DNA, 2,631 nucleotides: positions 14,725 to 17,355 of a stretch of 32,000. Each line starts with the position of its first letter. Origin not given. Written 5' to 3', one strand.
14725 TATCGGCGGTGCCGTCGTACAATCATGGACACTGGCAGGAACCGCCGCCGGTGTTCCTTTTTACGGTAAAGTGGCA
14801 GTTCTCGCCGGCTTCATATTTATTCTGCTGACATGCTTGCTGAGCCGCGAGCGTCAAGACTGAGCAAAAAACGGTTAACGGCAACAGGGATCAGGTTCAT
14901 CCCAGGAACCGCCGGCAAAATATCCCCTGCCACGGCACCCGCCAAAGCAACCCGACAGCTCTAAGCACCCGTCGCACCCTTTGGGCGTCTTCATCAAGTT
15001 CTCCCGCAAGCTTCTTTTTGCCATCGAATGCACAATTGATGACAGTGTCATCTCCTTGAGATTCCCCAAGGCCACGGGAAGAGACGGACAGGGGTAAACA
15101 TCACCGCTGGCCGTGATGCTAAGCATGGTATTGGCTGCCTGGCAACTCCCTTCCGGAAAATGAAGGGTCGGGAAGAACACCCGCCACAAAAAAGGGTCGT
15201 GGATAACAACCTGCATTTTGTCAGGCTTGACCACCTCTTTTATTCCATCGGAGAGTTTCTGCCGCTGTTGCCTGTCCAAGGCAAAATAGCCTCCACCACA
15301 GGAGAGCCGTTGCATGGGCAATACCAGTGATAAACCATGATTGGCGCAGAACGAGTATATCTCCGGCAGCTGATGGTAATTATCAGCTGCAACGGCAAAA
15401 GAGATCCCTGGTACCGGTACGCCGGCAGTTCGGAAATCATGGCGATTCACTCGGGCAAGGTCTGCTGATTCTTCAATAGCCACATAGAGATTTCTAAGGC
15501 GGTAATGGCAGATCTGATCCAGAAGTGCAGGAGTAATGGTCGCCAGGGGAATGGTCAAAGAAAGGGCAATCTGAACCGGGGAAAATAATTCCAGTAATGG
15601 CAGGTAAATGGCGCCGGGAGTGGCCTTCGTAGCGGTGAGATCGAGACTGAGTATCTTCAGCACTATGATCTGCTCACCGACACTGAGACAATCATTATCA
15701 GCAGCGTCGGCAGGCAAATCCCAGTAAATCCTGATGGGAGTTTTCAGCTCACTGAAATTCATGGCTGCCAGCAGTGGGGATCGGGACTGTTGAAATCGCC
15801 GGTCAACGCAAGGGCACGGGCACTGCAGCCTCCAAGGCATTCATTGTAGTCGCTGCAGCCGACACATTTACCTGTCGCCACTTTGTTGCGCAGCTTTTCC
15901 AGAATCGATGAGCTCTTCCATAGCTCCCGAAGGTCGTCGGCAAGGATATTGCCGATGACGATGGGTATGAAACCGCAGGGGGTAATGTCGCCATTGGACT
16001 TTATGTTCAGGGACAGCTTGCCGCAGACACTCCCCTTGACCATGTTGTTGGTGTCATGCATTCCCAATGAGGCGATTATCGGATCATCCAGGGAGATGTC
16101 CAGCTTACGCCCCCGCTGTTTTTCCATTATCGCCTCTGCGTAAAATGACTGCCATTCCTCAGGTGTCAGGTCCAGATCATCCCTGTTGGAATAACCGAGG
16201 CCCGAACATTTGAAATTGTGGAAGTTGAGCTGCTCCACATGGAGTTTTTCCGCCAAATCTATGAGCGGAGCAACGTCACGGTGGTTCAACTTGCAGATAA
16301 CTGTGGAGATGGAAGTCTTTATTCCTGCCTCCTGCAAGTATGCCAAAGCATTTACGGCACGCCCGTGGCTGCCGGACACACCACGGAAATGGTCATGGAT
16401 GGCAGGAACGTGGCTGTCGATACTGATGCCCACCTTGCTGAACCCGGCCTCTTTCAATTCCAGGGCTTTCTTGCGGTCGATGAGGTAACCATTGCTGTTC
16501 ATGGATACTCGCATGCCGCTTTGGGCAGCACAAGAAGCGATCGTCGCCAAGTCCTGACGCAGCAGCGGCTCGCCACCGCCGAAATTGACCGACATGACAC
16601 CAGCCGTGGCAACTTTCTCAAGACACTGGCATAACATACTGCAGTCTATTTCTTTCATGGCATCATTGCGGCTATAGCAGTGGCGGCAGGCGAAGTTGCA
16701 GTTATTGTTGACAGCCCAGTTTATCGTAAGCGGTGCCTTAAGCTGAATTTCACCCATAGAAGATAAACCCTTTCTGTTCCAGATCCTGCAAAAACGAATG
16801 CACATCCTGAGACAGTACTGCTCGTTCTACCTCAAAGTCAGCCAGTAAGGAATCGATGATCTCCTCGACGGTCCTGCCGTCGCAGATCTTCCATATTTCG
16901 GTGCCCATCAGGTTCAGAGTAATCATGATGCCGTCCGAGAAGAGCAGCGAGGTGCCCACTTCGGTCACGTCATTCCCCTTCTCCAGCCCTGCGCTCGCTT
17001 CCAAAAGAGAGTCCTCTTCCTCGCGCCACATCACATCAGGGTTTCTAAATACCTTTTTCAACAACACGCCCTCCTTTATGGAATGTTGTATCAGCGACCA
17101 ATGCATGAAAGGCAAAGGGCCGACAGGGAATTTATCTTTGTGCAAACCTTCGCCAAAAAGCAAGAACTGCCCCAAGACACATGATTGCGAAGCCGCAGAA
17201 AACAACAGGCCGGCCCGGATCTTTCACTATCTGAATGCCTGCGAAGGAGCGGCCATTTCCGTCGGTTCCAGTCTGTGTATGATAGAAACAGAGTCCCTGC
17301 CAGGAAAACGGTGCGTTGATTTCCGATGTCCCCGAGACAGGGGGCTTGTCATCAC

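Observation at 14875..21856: Seven-gene operon couples the radical SAM/SPASM cassette to an orphan ResB-like heme-handling protein and three secreted scaffold proteins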

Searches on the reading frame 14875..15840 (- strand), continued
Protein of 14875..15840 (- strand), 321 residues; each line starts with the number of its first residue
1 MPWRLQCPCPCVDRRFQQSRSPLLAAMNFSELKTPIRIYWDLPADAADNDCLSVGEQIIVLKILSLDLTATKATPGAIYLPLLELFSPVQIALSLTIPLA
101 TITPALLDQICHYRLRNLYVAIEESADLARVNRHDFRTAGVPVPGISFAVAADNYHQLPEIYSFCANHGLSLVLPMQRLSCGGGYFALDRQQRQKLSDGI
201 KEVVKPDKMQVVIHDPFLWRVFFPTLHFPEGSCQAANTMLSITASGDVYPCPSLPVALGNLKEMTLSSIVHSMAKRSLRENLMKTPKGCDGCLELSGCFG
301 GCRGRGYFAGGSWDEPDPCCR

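Call 23: search_protein_families(library=ncbifam, proteins=[L023:6630-8543:+, L023:8604-8924:+, L045:6525-7394:+, L045:7391-7945:+, L045:7942-8931:+, L020:11189-11749:+, L002:7786-9054:+, L024:14904-15320:-], max_evalue=0.01)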
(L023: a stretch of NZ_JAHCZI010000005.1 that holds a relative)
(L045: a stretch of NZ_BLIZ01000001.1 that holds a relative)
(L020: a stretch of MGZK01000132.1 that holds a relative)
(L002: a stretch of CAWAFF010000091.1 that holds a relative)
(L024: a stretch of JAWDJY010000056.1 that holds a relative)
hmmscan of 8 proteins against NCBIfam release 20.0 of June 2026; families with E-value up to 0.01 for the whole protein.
L023:6630-8543:+ (637 aa): 2 families
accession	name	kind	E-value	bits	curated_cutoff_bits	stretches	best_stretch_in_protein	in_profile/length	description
NF033936.1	CuZnOut_SO0444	equivalog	2.4e-31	109.2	300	1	87-398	8-320/351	SO_0444 family Cu/Zn efflux transporter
NF040736.1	efflux_SaoE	equivalog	9.8e-25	87.5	325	1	90-392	21-299/352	efflux transporter SaoE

L023:8604-8924:+ (106 aa): 5 families
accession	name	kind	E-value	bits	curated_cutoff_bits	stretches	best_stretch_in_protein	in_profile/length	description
TIGR01479.1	GMP_PMI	equivalog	1.1e-06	27.8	372.95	1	22-93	367-439/467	mannose-1-phosphate guanylyltransferase/mannose-6-phosphate isomerase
TIGR02451.1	anti_sig_ChrR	subfamily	4.4e-05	23.4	124.5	1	23-60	120-158/216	ChrR family anti-sigma-E factor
NF049940.1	MandnitrLy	equivalog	0.00011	22.1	140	1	12-86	15-92/130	(R)-mandelonitrile lyase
NF051881.1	StressantisigmaChrR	equivalog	0.0025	17.4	300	1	26-60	117-151/209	cadmium/peroxide/UV radiation responsive anti-sigma factor ChrR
TIGR02272.1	gentisate_1_2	equivalog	0.0078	15.2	442.1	1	30-94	84-147/336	gentisate 1,2-dioxygenase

L045:6525-7394:+ (289 aa): 1 family
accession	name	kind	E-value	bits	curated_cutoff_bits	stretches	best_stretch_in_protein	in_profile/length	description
NF007454.0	PRK10019.1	subfamily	4.2e-40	137.7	195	1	14-281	19-276/283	nickel/cobalt efflux transporter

L045:7391-7945:+ (184 aa): 13 families
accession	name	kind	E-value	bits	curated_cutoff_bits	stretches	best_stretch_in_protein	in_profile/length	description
NF040959.1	MamA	equivalog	6.4e-14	51.9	200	1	37-146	94-203/204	magnetosome protein MamA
TIGR02521.1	type_IV_pilW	equivalog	8.3e-13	48.4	154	2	49-115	32-98/234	type IV pilus biogenesis/stability protein PilW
TIGR02917.1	PEP_TPR_lipo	equivalog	1.3e-10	39.8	312.2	1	33-136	789-891/899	XrtA/PEP-CTERM system TPR-repeat protein PrsT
NF033758.1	gliding_GltE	equivalog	1e-08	34.6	225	1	33-147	139-253/411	adventurous gliding motility TPR repeat lipoprotein GltE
NF033762.1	social_mot_Tgl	equivalog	3.2e-06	26.7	225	1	33-158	85-216/252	social motility TPR repeat lipoprotein Tgl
NF052415.1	T3SS_chap_SctY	equivalog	1.8e-05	25.2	70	1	54-143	12-104/106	type III secretion apparatus assembly chaperone SctY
TIGR00990.1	3a0801s09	subfamily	0.00026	19.8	757.25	1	43-145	326-428/615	mitochondrial import receptor subunit TOM70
NF008520.0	PRK11447.1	equivalog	0.00064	17.6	858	1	62-146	249-333/1157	cellulose synthase complex outer membrane protein BcsC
NF047371.1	FlcA_CTERM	equivalog_domain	0.00079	18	300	1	22-170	434-562/646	periplasmic flagellar collar protein FlcA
NF052243.1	T4PFormProtSgmX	equivalog_domain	0.00098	17.5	1800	0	34-67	23-56/1065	type IV pili formation protein SgmX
NF033920.0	C39_PA2778_fam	equivalog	0.002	17.6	150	0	90-145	198-253/255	PA2778 family cysteine peptidase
TIGR02552.1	LcrH_SycD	equivalog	0.0072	16.1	104.8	0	43-116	47-120/136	SycD/LcrH family type III secretion system chaperone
NF052400.1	M48_BAM_BepA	equivalog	0.0088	14.9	570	1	54-138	313-397/483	beta-barrel assembly-enhancing protease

L045:7942-8931:+ (329 aa): 2 families
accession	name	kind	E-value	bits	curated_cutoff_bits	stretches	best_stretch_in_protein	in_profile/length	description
TIGR04247.1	NosD_copper_fam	subfamily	4.5e-09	35.4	300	1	191-268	181-262/377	nitrous oxide reductase family maturation protein NosD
TIGR03804.1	para_beta_helix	repeat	8.4e-09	35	19.45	1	227-269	1-43/44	parallel beta-helix repeat protein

L020:11189-11749:+ (186 aa): 0 families

L002:7786-9054:+ (422 aa): 10 families
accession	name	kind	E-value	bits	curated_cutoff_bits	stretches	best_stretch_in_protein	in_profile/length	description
TIGR00881.1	2A0104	subfamily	1.5e-16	60.4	407.75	1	44-386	32-374/379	phosphoglycerate transporter protein PgtP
TIGR00893.1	2A0114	subfamily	3.8e-16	59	395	1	47-407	37-397/399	D-galactonate transporter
TIGR00880.1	2_A_01_02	superfamily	7.9e-11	42.2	131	1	59-176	15-133/141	multidrug resistance protein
TIGR00886.1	2A0108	subfamily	6.7e-09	35.3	311.7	1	24-338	18-333/368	NarK family nitrate/nitrite MFS transporter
TIGR00898.1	2A0119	subfamily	6.3e-06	25.2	550.75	1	48-176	135-258/506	cation transport protein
TIGR00895.1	2A0115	subfamily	1.3e-05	24.3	418.55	1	33-381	43-393/398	aromatic acid/H+ symport family MFS transporter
NF007372.0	PRK09874.1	equivalog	0.00018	20.8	571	1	21-160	32-170/408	multidrug efflux MFS transporter MdtG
NF011571.1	PRK14995.1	subfamily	0.00018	20.4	701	1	47-177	46-179/493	SmvA family efflux MFS transporter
TIGR00883.1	2A0106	subfamily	0.00031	19.9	443.45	0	46-333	39-324/400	metabolite/H+ symporter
NF003477.0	PRK05122.1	subfamily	0.0023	16.7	374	1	27-185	36-206/404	MFS transporter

L024:14904-15320:- (138 aa): 6 families
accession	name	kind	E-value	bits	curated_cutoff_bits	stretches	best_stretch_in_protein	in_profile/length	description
NF003381.0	PRK04460.1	equivalog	1.3e-66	223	105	1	1-138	1-138/139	nickel-responsive transcriptional regulator NikR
NF002815.0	PRK02967.1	equivalog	1.6e-43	148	83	1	6-131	3-129/139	nickel-responsive transcriptional regulator NikR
NF002169.0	PRK01002.1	subfamily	4.6e-39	133.6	111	1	4-137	4-138/141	nickel responsive regulator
TIGR02793.1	nikR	equivalog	5.2e-39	133.5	175.45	1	6-130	2-126/129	nickel-responsive transcriptional regulator NikR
NF001884.0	PRK00630.1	subfamily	8.8e-39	133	119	1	3-132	9-141/148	nickel responsive regulator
NF058555.1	TransRegCdrSHalo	equivalog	1.6e-05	24.8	100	1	16-54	13-51/61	transcriptional regulator CdrS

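Call 56: search_protein_families(library=pfam, proteins=[L004:1461-2336:+, L004:2345-3361:-, L004:3406-4110:+, L004:4046-4501:+, L004:4510-4722:+, L004:7742-8095:+, L004:8022-8828:-, L004:9385-10092:+], max_evalue=0.01)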
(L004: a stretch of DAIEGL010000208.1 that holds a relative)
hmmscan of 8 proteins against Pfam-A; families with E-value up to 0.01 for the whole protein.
L004:1461-2336:+ (291 aa): 7 families
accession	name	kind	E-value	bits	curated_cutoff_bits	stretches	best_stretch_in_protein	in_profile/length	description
PF01370.27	Epimerase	-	3.1e-14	53.4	20.9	1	7-212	4-239/240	NAD dependent epimerase/dehydratase family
PF13460.12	NAD_binding_10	-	2.6e-11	44.2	27.2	1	10-202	4-182/184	NAD(P)H-binding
PF05368.20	NmrA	-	2.4e-05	24.5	27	1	4-70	5-75/298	NmrA-like family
PF02254.24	TrkA_N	-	4.2e-05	24.3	23.8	1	4-60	1-57/116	TrkA-N domain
PF16363.11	GDP_Man_Dehyd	-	0.00022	21.2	27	1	96-164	120-188/332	GDP-mannose 4,6 dehydratase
PF02826.25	2-Hacid_dh_C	-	0.0013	18.6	25.1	1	4-48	39-83/178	D-isomer specific 2-hydroxyacid dehydrogenase, NAD binding domain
PF04321.23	RmlD_sub_bind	-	0.0036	16.9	27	1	100-233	96-233/287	RmlD substrate binding domain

L004:2345-3361:- (338 aa): 3 families
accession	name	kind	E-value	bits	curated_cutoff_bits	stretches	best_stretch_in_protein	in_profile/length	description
PF00990.26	GGDEF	-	5.4e-39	134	23.8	1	125-277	2-160/161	Diguanylate cyclase, GGDEF domain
PF22335.1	Cas10-Cmr2_palm2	-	0.0036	17.8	27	1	202-278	57-131/133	Cas10/Cmr2, second palm domain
PF13493.11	DUF4118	-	0.0039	17.4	28.4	1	28-124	11-104/107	Domain of unknown function (DUF4118)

L004:3406-4110:+ (234 aa): 5 families
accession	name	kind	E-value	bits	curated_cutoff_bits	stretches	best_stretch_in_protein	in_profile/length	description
PF12697.13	Abhydrolase_6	-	3.3e-07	31.6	26.3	1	29-132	1-101/217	Alpha/beta hydrolase family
PF12146.15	Hydrolase_4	-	9.2e-06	25.6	27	1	28-122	6-112/239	Serine aminopeptidase, S33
PF05057.20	DUF676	-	0.00057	19.9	20.3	0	81-104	73-97/217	Putative serine esterase (DUF676)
PF01764.32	Lipase_3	-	0.0031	17.9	22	1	53-97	31-75/140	Lipase (class 3)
PF00561.26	Abhydrolase_1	-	0.0082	16.3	25.8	0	85-108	69-92/245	alpha/beta hydrolase fold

L004:4046-4501:+ (151 aa): 0 families

L004:4510-4722:+ (70 aa): 0 families

L004:7742-8095:+ (117 aa): 0 families

L004:8022-8828:- (268 aa): 1 family
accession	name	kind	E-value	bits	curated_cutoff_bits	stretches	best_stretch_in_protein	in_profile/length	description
PF00696.33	AA_kinase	-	2.6e-28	99.8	24.9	1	37-246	2-234/234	Amino acid kinase family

L004:9385-10092:+ (235 aa): 0 families

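Call 65: search_protein_families(library=ncbifam, proteins=[L005:583-1425:+, L034:596-1435:+, L050:16965-17678:+], max_evalue=10)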
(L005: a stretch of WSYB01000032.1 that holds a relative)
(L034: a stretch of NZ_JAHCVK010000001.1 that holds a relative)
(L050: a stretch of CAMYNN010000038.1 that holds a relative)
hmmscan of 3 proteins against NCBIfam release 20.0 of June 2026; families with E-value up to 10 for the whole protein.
L005:583-1425:+ (280 aa): 2 families
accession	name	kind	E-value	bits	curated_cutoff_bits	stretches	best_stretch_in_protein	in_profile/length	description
NF033607.0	disagg_AAA_ClpG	exception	0.11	10.3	1900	1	213-242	51-79/932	AAA family protein disaggregase ClpG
NF033939.0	DESULF_POR1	subfamily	0.18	10.5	250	1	1-34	1-31/454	outer membrane homotrimeric porin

L034:596-1435:+ (279 aa): 0 families

L050:16965-17678:+ (237 aa): 1 family
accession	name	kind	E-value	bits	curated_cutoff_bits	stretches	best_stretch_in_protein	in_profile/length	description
TIGR04134.1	lipo_with_rSAM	hypoth_equivalog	0.0052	16.8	39.8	1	148-200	36-91/150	radical SAM-associated putative lipoprotein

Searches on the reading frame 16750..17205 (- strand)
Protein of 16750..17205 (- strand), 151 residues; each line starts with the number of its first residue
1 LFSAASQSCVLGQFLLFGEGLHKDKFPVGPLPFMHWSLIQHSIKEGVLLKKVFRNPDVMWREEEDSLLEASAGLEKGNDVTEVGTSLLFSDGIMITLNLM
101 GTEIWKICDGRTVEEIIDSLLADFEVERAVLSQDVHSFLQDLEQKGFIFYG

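Call 3: search_protein_families(library=ncbifam, proteins=[window:16750-17205:-], max_evalue=0.01)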
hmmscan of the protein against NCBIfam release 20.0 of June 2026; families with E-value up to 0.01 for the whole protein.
window:16750-17205:- (151 aa): 6 families
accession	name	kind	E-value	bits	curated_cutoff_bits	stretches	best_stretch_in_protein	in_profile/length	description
TIGR04302.1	geo_PqqD_fam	equivalog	8e-57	190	100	1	49-150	1-102/102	GeoRSP system PqqD family peptide chaperone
TIGR03859.1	PQQ_PqqD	equivalog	4.2e-10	39.3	46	1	91-148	23-80/81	pyrroloquinoline quinone biosynthesis peptide chaperone PqqD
NF033536.1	lasso_PqqD_Bac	exception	2.2e-08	34.1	80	1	96-148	33-86/88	lasso peptide biosynthesis PqqD family chaperone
NF002535.0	PRK02079.1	equivalog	7.6e-07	28.9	101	1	86-148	28-89/92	pyrroloquinoline quinone biosynthesis peptide chaperone PqqD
NF033530.1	lasso_PqqD_Strm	exception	1.4e-05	25.2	70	1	81-146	9-76/78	lasso peptide biosynthesis PqqD family chaperone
TIGR04248.1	SCM_PqqD_rel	equivalog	1.8e-05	24.9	100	1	91-147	23-80/84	SynChlorMet cassette protein ScmD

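Call 4: search_protein_families(library=pfam, proteins=[window:16750-17205:-], max_evalue=0.01)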
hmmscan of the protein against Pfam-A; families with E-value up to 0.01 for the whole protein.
window:16750-17205:- (151 aa): 1 family
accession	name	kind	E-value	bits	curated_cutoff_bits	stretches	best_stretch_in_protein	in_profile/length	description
PF05402.18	PqqD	-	3.2e-18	66.3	23.4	1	92-148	10-67/67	Coenzyme PQQ synthesis protein D (PqqD)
